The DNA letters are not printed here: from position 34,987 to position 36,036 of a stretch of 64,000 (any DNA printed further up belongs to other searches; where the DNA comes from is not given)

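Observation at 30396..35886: NifA-like sigma-54 activator divergent from an ATGA-chained operon: orphan ABC ATPase, G3E GTPase, NifS, Cys-rich Fe-S protein (candidate uncharacterised metallocluster/sulfur-trafficking system)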

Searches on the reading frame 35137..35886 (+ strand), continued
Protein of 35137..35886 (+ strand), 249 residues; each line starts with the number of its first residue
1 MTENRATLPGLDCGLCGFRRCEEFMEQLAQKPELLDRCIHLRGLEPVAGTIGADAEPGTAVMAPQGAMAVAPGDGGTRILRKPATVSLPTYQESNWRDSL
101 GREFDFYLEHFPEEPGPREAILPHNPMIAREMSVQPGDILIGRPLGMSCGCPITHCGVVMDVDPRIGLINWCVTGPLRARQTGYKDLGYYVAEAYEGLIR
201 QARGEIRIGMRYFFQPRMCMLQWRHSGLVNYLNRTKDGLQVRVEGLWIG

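Call 24: predict_structure(alignment_id=A1)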
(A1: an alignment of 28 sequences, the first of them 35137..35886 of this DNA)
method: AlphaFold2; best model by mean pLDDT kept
length: 249 residues; sequences in the alignment: 28
mean_pLDDT: 52.9   pTM: 0.36
mean pLDDT of the five models: 52.9, 49.1, 45.4, 44.8, 43.9
residues with pLDDT >= 90: 0; 70-90: 57; 50-70: 56; < 50: 136
segments of 3 or more residues with pLDDT < 50: 1-5, 41-63, 65-70, 72-93, 99-101, 103-115, 147-151, 176-182, 192-231, 243-249
pLDDT, mean of each block of 10 residues (from residue 1): 45 67 82 69 43 39 41 43 41 48 42 50 76 80 54 65 82 52 55 39 31 33 39 61 44
secondary structure, 60 per line:
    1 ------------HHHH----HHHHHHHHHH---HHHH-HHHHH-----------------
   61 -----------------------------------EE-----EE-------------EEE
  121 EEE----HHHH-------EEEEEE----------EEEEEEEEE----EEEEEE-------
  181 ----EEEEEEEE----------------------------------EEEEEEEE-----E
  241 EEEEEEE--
elements in order: H13-16 H21-30 H34-37 H39-43 E118-123 H128-131 E139-144 E155-163 E168-173 E185-192 E227-234 E240-247
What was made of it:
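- Tried and rejected: A 28-sequence, low-diversity alignment gave pLDDT 53, which was unusable (call 24).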

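Call 25: search_protein_representatives(protein=window:35137-35886:+)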
Query: 249 residues. Proteins with E-value up to 0.001 (for the whole library): 214; up to 1e-10: 115; up to 1e-30: 31. The best 150 are listed.
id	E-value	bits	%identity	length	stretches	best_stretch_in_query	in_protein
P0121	1.9e-92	325.8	64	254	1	7-249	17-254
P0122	1.4e-66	241.0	61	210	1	7-209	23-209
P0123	6.6e-61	222.4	76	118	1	132-249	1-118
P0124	1.3e-60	221.4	50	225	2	91-248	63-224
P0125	6.8e-60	219.0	52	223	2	86-249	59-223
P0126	1.7e-58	214.5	61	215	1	6-188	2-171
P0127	4.0e-55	203.4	73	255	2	91-180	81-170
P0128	1.6e-51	191.6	60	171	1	118-249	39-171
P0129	2.7e-50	187.6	70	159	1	127-235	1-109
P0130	4.4e-50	186.9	61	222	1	6-182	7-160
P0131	7.4e-50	186.1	54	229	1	5-185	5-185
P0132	8.2e-50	186.0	49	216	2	83-248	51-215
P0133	4.7e-49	183.5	51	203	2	94-249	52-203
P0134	1.2e-47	178.9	45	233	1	7-249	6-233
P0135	2.1e-45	171.5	76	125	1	151-249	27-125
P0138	8.0e-41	156.5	46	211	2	97-249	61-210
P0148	1.0e-32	129.9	81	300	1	92-161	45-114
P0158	3.9e-29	118.2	66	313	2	136-201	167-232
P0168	3.8e-25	105.1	38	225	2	96-246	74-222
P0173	2.6e-24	102.4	56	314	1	3-129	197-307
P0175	5.4e-24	101.3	36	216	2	98-246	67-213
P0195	3.1e-18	82.5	34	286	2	85-246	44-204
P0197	7.1e-18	81.3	42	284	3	96-181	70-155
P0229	4.5e-12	62.3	34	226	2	104-246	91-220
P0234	2.1e-11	60.1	56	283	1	149-202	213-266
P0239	2.4e-10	56.6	36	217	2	102-230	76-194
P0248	2.4e-09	53.3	38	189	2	103-246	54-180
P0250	3.1e-09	52.9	33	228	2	105-233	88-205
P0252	3.6e-09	52.7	36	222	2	101-233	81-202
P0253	5.0e-09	52.3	33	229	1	5-230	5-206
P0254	5.1e-09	52.2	39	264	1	114-222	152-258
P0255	9.9e-09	51.3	56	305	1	6-76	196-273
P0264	6.3e-08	48.7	39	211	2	104-246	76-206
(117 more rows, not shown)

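Call 27: search_protein_families(library=pfam, proteins=[P0229, P0250, P0168, P0138, P0195, P0125], max_evalue=1)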
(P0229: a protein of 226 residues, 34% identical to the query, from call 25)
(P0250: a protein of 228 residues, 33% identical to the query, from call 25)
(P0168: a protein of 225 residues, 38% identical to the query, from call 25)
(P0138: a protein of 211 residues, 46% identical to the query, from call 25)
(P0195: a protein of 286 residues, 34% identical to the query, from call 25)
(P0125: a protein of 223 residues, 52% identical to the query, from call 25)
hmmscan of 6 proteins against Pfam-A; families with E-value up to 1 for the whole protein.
P0229 (226 aa): 4 families
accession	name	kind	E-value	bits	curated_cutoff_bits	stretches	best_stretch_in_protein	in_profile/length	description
PF04060.18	FeS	-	5.1e-08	32.9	23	1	8-38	1-32/33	Putative Fe-S cluster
PF14149.11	YhfH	-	0.24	11.7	27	1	1-18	4-21/37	YhfH-like protein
PF13923.12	zf-C3HC4_2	-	0.28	11.5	27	1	14-38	16-38/40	Zinc finger, C3HC4 type (RING finger)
PF03604.18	Zn_ribbon_RPAB4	-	0.34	11.1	24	0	11-19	1-9/32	DNA directed RNA polymerase, 7 kDa subunit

P0250 (228 aa): 1 family
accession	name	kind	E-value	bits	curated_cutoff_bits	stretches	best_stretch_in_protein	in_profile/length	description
PF04060.18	FeS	-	1.3e-09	38.1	23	1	16-48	1-33/33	Putative Fe-S cluster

P0168 (225 aa): 1 family
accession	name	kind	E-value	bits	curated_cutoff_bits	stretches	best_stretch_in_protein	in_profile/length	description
PF04060.18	FeS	-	9e-07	29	23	1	26-57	2-33/33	Putative Fe-S cluster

P0138 (211 aa): 1 family
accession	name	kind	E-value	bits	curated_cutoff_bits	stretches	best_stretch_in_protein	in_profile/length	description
PF04060.18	FeS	-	1.3e-06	28.4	23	1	11-42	1-32/33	Putative Fe-S cluster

P0195 (286 aa): 1 family
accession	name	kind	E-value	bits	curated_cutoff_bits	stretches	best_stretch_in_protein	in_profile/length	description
PF04060.18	FeS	-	6.9e-06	26.1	23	1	6-37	2-33/33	Putative Fe-S cluster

P0125 (223 aa): 1 family
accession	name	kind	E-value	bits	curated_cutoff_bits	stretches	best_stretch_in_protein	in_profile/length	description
PF04060.18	FeS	-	1.6e-11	44.2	23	1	12-43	1-32/33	Putative Fe-S cluster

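Call 28: search_protein_families(library=ncbifam, proteins=[P0229, P0250, P0168, P0138, P0195, P0125], max_evalue=1)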
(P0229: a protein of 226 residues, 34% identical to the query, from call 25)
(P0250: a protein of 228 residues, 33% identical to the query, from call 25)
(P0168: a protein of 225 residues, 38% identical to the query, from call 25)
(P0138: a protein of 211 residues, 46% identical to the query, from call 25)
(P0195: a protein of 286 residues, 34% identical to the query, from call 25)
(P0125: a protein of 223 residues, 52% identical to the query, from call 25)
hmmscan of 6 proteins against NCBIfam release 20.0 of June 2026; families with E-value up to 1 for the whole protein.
P0229 (226 aa): 10 families
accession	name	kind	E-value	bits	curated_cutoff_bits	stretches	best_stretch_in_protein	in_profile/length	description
NF003195.0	PRK04165.1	equivalog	4.1e-07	29.3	306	1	3-57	7-58/450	acetyl-CoA decarbonylase/synthase complex subunit gamma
TIGR01944.1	rnfB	subfamily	3.1e-05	23.6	68.7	1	4-38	40-74/190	RnfABCDGE type electron transport complex subunit B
NF005505.0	PRK07118.1-4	equivalog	8.9e-05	22.1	378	1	3-60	42-96/265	Fe-S cluster domain-containing protein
NF041836.1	rnfB_Methano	equivalog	0.00011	21.8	445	1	2-77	41-110/265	Rnf electron transport complex subunit RnfB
NF005506.0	PRK07118.1-5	equivalog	0.00012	21.6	388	1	4-38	42-77/279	Fe-S cluster domain-containing protein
NF003475.0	PRK05113.1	equivalog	0.00052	19.9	203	1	4-38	40-74/190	electron transport complex subunit RsxB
NF005415.0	PRK06991.1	equivalog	0.0073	16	281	1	5-38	12-46/284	electron transport complex subunit RsxB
NF006446.0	PRK08764.1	equivalog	0.02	14.8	220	1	5-38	13-47/139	Rnf electron transport complex subunit RnfB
NF005503.0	PRK07118.1-2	equivalog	0.021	14.1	252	1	3-28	37-62/292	RnfABCDGE type electron transport complex subunit B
NF005504.0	PRK07118.1-3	equivalog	0.086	12.2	437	1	3-30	39-66/293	Fe-S cluster domain-containing protein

P0250 (228 aa): 13 families
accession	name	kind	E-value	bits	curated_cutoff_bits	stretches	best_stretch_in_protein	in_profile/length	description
NF003195.0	PRK04165.1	equivalog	9.6e-08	31.3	306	1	12-56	8-52/450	acetyl-CoA decarbonylase/synthase complex subunit gamma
NF041836.1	rnfB_Methano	equivalog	4.8e-07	29.5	445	1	3-48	34-79/265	Rnf electron transport complex subunit RnfB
NF005505.0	PRK07118.1-4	equivalog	6.1e-07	29.2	378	1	3-48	34-79/265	Fe-S cluster domain-containing protein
TIGR01944.1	rnfB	subfamily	7.6e-07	28.9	68.7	1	3-82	31-110/190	RnfABCDGE type electron transport complex subunit B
NF006446.0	PRK08764.1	equivalog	3.4e-05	23.8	220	1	4-48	4-48/139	Rnf electron transport complex subunit RnfB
NF005506.0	PRK07118.1-5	equivalog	4.3e-05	23.1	388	1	3-48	33-78/279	Fe-S cluster domain-containing protein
NF005415.0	PRK06991.1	equivalog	0.00057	19.6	281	1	6-47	5-46/284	electron transport complex subunit RsxB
NF003475.0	PRK05113.1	equivalog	0.0021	17.9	203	1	2-56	30-83/190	electron transport complex subunit RsxB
NF005504.0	PRK07118.1-3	equivalog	0.0026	17.2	437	1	3-51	31-80/293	Fe-S cluster domain-containing protein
NF005503.0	PRK07118.1-2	equivalog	0.011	15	252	1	2-36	28-62/292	RnfABCDGE type electron transport complex subunit B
NF047933.1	antiphage_GapS4a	subfamily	0.036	13.3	270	1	40-95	125-178/302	GapS4a family protein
NF001604.0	PRK00398.1-1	equivalog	0.086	12.4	103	1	11-27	16-32/48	DNA-directed RNA polymerase subunit P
NF011063.0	PRK14494.1-2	equivalog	0.11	12.2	258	1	11-35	137-161/227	putative molybdopterin-guanine dinucleotide biosynthesis protein MobB/FeS domain-containing protein protein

P0168 (225 aa): 5 families
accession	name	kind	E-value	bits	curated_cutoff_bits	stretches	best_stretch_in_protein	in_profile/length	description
NF011065.0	PRK14494.1-4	equivalog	0.0049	16.2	287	1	23-55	161-193/244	putative molybdopterin-guanine dinucleotide biosynthesis protein MobB/FeS domain-containing protein protein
NF003195.0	PRK04165.1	equivalog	0.014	14.3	306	1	26-61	13-48/450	acetyl-CoA decarbonylase/synthase complex subunit gamma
NF041836.1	rnfB_Methano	equivalog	0.054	12.9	445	1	26-57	48-79/265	Rnf electron transport complex subunit RnfB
NF005505.0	PRK07118.1-4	equivalog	0.066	12.7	378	1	26-56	48-78/265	Fe-S cluster domain-containing protein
NF011062.0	PRK14494.1-1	equivalog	0.14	11.6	323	1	29-99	151-222/231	putative molybdopterin-guanine dinucleotide biosynthesis protein MobB/FeS domain-containing protein protein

P0138 (211 aa): 11 families
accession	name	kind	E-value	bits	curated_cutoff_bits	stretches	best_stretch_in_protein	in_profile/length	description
NF003195.0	PRK04165.1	equivalog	5.3e-06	25.6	306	1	6-51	7-51/450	acetyl-CoA decarbonylase/synthase complex subunit gamma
NF041836.1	rnfB_Methano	equivalog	0.00023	20.7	445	1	5-41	41-77/265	Rnf electron transport complex subunit RnfB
TIGR01944.1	rnfB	subfamily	0.00049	19.7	68.7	1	5-33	38-66/190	RnfABCDGE type electron transport complex subunit B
NF005505.0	PRK07118.1-4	equivalog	0.00094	18.7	378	1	5-41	41-77/265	Fe-S cluster domain-containing protein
NF005506.0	PRK07118.1-5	equivalog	0.0026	17.2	388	1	9-31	44-66/279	Fe-S cluster domain-containing protein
NF005503.0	PRK07118.1-2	equivalog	0.0061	15.8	252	1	5-31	36-62/292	RnfABCDGE type electron transport complex subunit B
NF006446.0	PRK08764.1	equivalog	0.012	15.5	220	1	7-41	12-46/139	Rnf electron transport complex subunit RnfB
NF005504.0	PRK07118.1-3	equivalog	0.021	14.2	437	1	7-32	40-65/293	Fe-S cluster domain-containing protein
NF003475.0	PRK05113.1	equivalog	0.026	14.4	203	1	5-32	38-65/190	electron transport complex subunit RsxB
NF005415.0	PRK06991.1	equivalog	0.12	12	281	1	5-33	9-37/284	electron transport complex subunit RsxB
NF011063.0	PRK14494.1-2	equivalog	0.13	11.9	258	1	10-29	141-160/227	putative molybdopterin-guanine dinucleotide biosynthesis protein MobB/FeS domain-containing protein protein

P0195 (286 aa): 3 families
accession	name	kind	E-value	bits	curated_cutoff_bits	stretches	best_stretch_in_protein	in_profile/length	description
NF003195.0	PRK04165.1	equivalog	0.0095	14.9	306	1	6-38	13-45/450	acetyl-CoA decarbonylase/synthase complex subunit gamma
NF005506.0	PRK07118.1-5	equivalog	0.034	13.6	388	1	6-36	47-77/279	Fe-S cluster domain-containing protein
NF004130.0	PRK05618.1-5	equivalog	0.15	11.5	199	1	175-213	51-88/212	50S ribosomal protein L25/general stress protein Ctc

P0125 (223 aa): 13 families
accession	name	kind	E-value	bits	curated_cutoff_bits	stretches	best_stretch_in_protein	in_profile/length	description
NF005503.0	PRK07118.1-2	equivalog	5.6e-09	35.7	252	1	4-84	34-115/292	RnfABCDGE type electron transport complex subunit B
TIGR01944.1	rnfB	subfamily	3.5e-08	33.2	68.7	1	5-44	37-75/190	RnfABCDGE type electron transport complex subunit B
NF005505.0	PRK07118.1-4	equivalog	4.2e-08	33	378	1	5-44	40-79/265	Fe-S cluster domain-containing protein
NF041836.1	rnfB_Methano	equivalog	1.7e-07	31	445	1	5-44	40-79/265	Rnf electron transport complex subunit RnfB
NF006446.0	PRK08764.1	equivalog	1.4e-06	28.2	220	1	5-52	9-56/139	Rnf electron transport complex subunit RnfB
NF003475.0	PRK05113.1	equivalog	3.3e-06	27.1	203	1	5-44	37-75/190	electron transport complex subunit RsxB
NF003195.0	PRK04165.1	equivalog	1.6e-05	24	306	1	1-46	1-46/450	acetyl-CoA decarbonylase/synthase complex subunit gamma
NF005415.0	PRK06991.1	equivalog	3.8e-05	23.5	281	1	10-44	13-47/284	electron transport complex subunit RsxB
NF005506.0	PRK07118.1-5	equivalog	0.00012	21.6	388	1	8-44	42-78/279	Fe-S cluster domain-containing protein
NF005504.0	PRK07118.1-3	equivalog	0.0031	16.9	437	1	6-37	38-69/293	Fe-S cluster domain-containing protein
NF011065.0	PRK14494.1-4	equivalog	0.0037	16.6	287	1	9-44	160-195/244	putative molybdopterin-guanine dinucleotide biosynthesis protein MobB/FeS domain-containing protein protein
NF004859.0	PRK06214.1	equivalog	0.0099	14.5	432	1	8-35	92-118/539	sulfite reductase subunit alpha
NF001604.0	PRK00398.1-1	equivalog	0.045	13.3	103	1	6-23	15-32/48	DNA-directed RNA polymerase subunit P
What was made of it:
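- Tried and rejected: None does (calls 27, 28).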

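Call 33: find_encoding_contigs(protein=P0250, flank=8000, max_places=3)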
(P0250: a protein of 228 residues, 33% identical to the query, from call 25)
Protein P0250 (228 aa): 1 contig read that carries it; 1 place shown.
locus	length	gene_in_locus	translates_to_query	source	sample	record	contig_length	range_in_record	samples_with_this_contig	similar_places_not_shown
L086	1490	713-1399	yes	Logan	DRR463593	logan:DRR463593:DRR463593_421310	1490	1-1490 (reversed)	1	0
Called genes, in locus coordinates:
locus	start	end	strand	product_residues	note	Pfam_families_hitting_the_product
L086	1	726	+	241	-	?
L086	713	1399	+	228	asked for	PF04060:FeS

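Call 34: find_encoding_contigs(protein=P0168, flank=8000, max_places=3)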
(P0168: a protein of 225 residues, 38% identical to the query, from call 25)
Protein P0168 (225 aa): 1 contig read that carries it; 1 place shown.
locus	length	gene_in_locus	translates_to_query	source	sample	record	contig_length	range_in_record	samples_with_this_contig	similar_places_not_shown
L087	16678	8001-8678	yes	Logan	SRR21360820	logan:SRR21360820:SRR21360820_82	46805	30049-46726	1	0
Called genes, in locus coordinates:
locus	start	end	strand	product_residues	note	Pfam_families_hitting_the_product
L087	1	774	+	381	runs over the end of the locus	-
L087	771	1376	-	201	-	PF12804:NTP_transf_3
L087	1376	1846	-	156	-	PF01035:DNA_binding_1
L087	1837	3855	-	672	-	PF04851:ResIII (faint), PF06733:DEAD_2, PF13307:Helicase_C_2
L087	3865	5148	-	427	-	PF13426:PAS_9 (faint), PF08447:PAS_3, PF02518:HATPase_c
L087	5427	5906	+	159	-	-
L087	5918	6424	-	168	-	PF01381:HTH_3, PF13443:HTH_26 (weak)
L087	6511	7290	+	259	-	PF00005:ABC_tran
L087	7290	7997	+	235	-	PF02492:cobW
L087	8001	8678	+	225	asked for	PF04060:FeS (weak)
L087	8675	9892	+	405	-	PF01837:HcyBio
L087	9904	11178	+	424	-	PF00291:PALP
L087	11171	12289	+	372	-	PF02776:TPP_enzyme_N, PF02775:TPP_enzyme_C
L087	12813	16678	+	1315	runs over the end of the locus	?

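Call 35: list_cluster_members(proteins=[P0229, P0239, P0248, P0252, P0253, P0264, P0168, P0175, P0138, P0125])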
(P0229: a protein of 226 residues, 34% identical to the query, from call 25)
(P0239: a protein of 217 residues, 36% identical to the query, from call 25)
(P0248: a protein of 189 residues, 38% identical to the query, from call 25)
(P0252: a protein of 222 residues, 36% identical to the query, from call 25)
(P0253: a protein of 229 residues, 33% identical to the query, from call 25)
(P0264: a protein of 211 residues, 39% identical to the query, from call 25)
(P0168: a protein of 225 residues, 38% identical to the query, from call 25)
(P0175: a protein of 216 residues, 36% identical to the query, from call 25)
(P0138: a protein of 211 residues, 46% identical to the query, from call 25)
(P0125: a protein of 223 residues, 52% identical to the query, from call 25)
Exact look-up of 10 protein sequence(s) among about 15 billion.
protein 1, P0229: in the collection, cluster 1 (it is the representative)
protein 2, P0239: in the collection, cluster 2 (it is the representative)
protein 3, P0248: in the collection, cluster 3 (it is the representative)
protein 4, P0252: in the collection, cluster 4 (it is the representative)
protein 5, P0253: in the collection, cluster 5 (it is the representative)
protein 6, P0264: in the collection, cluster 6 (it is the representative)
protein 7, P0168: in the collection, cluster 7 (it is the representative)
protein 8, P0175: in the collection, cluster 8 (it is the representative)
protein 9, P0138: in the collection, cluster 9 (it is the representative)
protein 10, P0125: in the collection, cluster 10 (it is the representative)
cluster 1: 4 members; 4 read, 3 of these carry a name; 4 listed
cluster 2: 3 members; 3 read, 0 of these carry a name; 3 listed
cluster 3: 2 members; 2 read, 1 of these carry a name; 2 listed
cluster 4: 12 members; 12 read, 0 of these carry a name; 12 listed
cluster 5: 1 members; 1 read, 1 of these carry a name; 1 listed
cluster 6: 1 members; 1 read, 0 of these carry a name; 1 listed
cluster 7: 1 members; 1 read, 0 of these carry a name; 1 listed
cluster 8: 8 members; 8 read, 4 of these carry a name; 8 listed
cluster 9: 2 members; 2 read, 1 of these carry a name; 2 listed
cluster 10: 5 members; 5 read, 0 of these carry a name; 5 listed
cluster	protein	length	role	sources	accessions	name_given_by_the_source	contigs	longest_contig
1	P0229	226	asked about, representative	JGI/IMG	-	hypothetical protein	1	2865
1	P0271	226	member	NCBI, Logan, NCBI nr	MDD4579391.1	MAG: (Fe-S)-binding protein [Methanothrix sp.] | (Fe-S)-binding protein [Methanothrix sp.]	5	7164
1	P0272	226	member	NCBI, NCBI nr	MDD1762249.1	MAG: hypothetical protein LUQ59_08445 [Methanothrix sp.] | hypothetical protein [Methanothrix sp.]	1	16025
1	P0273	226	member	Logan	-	-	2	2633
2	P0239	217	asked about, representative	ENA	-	-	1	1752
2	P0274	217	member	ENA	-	-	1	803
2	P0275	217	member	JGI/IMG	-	-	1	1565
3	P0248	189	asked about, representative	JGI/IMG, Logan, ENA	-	-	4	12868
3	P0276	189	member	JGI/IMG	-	hypothetical protein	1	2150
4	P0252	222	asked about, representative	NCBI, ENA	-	-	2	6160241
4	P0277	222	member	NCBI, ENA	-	-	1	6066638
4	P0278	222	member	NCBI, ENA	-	-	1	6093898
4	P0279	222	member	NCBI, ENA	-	-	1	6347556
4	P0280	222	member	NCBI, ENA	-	-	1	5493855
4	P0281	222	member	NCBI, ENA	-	-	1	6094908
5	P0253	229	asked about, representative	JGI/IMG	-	uncharacterized Fe-S cluster-containing protein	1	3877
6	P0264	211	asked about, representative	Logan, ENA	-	-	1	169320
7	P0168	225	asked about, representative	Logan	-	-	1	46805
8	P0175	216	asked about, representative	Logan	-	-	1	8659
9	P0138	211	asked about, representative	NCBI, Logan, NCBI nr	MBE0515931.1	MAG: Fe-S cluster protein [Methanophagales archaeon] | Fe-S cluster protein [Methanophagales archaeon]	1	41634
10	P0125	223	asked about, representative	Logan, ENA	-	-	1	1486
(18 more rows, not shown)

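Call 37: find_encoding_contigs(protein=P0252, flank=9000, max_places=2)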
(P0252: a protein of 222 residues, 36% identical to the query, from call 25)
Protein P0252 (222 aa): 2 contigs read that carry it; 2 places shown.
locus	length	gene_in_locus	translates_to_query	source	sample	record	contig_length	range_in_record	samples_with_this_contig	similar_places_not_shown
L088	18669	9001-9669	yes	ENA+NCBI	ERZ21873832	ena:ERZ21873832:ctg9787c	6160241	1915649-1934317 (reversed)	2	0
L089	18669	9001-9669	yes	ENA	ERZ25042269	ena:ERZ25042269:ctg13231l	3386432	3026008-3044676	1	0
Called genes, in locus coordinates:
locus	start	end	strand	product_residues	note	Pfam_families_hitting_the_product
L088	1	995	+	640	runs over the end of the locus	PF13292:DXP_synthase_N, PF00456:Transketolase_N (faint), PF00676:E1_dh (weak), PF02775:TPP_enzyme_C, PF02779:Transket_pyr, PF02780:Transketolase_C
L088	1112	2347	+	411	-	PF00512:HisKA (weak), PF02518:HATPase_c, PF14501:HATPase_c_5 (weak)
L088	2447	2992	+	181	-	PF02620:YceD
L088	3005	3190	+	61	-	PF01783:Ribosomal_L32p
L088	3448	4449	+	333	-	PF08392:FAE1_CUT1_RppA (weak), PF00108:Thiolase_N, PF08545:ACP_syn_III, PF08541:ACP_syn_III_C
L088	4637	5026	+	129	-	PF04519:Bactofilin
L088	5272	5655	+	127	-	-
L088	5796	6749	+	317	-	PF07730:HisKA_3, PF02518:HATPase_c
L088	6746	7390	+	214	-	PF00072:Response_reg, PF00196:GerE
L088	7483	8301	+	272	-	PF02463:SMC_N (weak), PF00005:ABC_tran, PF13304:AAA_21 (faint)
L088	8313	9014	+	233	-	PF02492:cobW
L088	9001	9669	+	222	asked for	PF04060:FeS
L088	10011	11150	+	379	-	PF28541:DUF8433, PF00119:ATP-synt_A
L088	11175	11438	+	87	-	PF00137:ATP-synt_C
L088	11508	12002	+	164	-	PF00430:ATP-synt_B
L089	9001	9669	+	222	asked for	PF04060:FeS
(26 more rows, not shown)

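Call 38: find_encoding_contigs(protein=P0138, flank=9000, max_places=2)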
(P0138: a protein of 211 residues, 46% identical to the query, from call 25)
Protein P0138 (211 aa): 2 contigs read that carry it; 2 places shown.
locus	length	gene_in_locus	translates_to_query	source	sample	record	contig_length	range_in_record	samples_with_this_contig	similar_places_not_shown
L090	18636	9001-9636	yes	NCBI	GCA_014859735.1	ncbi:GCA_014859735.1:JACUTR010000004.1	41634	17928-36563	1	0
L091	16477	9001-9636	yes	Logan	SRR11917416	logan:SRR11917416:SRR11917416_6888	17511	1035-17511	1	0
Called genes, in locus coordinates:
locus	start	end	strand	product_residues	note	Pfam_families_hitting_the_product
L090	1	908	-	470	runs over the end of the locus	PF01406:tRNA-synt_1e, PF01921:tRNA-synt_1f (faint), PF09334:tRNA-synt_1g, PF00133:tRNA-synt_1 (weak), PF09334:tRNA-synt_1g, PF09190:DALR_2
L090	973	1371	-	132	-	PF01592:NifU_N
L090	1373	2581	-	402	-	PF00155:Aminotran_1_2 (faint), PF00266:Aminotran_5, PF01041:DegT_DnrJ_EryC1 (weak), PF01212:Beta_elim_lyase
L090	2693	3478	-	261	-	PF01946:Thi4, PF00890:FAD_binding_2 (weak), PF01266:DAO (weak), PF01494:FAD_binding_3 (weak), PF07992:Pyr_redox_2 (weak), PF12831:FAD_oxidored, PF13450:NAD_binding_8 (weak)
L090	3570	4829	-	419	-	PF00732:GMC_oxred_N, PF00890:FAD_binding_2 (faint), PF01266:DAO (faint), PF03486:HI0933_like (faint), PF07992:Pyr_redox_2 (faint), PF13738:Pyr_redox_3 (faint), PF05199:GMC_oxred_C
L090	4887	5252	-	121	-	-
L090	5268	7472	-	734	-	PF00403:HMA, PF00122:E1-E2_ATPase, PF00702:Hydrolase, PF08282:Hydrolase_3 (faint), PF12710:HAD (weak)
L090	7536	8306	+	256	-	PF00005:ABC_tran, PF13476:AAA_23 (faint)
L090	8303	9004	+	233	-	PF02492:cobW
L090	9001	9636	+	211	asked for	PF04060:FeS (weak)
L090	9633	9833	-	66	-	-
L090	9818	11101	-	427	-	PF01837:HcyBio, PF25160:LdpA_Fe-S-bd (faint)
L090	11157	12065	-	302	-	PF02445:NadA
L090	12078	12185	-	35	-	PF00037:Fer4 (weak)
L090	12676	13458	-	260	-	PF00005:ABC_tran, PF13304:AAA_21 (faint)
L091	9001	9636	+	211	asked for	PF04060:FeS (weak)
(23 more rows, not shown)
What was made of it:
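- In ANME-1 the triad lies within 6 kb of IscS-IscU, NadA and Thi4 (call 38).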

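Call 40: predict_structure(alignment_id=A3)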
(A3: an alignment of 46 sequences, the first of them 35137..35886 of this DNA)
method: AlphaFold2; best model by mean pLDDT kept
length: 249 residues; sequences in the alignment: 46
mean_pLDDT: 82.0   pTM: 0.72
mean pLDDT of the five models: 82.0, 81.7, 81.1, 80.7, 80.4
residues with pLDDT >= 90: 152; 70-90: 37; 50-70: 21; < 50: 39
segments of 3 or more residues with pLDDT < 50: 49-72, 79-88
pLDDT, mean of each block of 10 residues (from residue 1): 65 87 92 89 60 40 37 48 44 78 96 95 95 98 79 94 97 91 95 97 97 94 95 97 92
secondary structure, 60 per line:
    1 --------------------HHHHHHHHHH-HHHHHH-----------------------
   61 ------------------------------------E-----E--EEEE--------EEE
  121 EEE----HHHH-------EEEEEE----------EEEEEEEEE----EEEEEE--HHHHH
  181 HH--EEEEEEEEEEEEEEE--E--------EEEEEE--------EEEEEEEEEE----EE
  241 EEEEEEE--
elements in order: H21-30 H32-37 E106-109 E118-123 H128-131 E139-144 E155-163 E168-173 H176-182 E185-199 E211-216 E225-234 E239-247
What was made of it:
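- The AlphaFold model is confident (pLDDT 82 overall, above 90 in the C-terminal domain, call 40).
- Tried and rejected: It was replaced by a 46-sequence alignment that included distant relatives (call 40).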
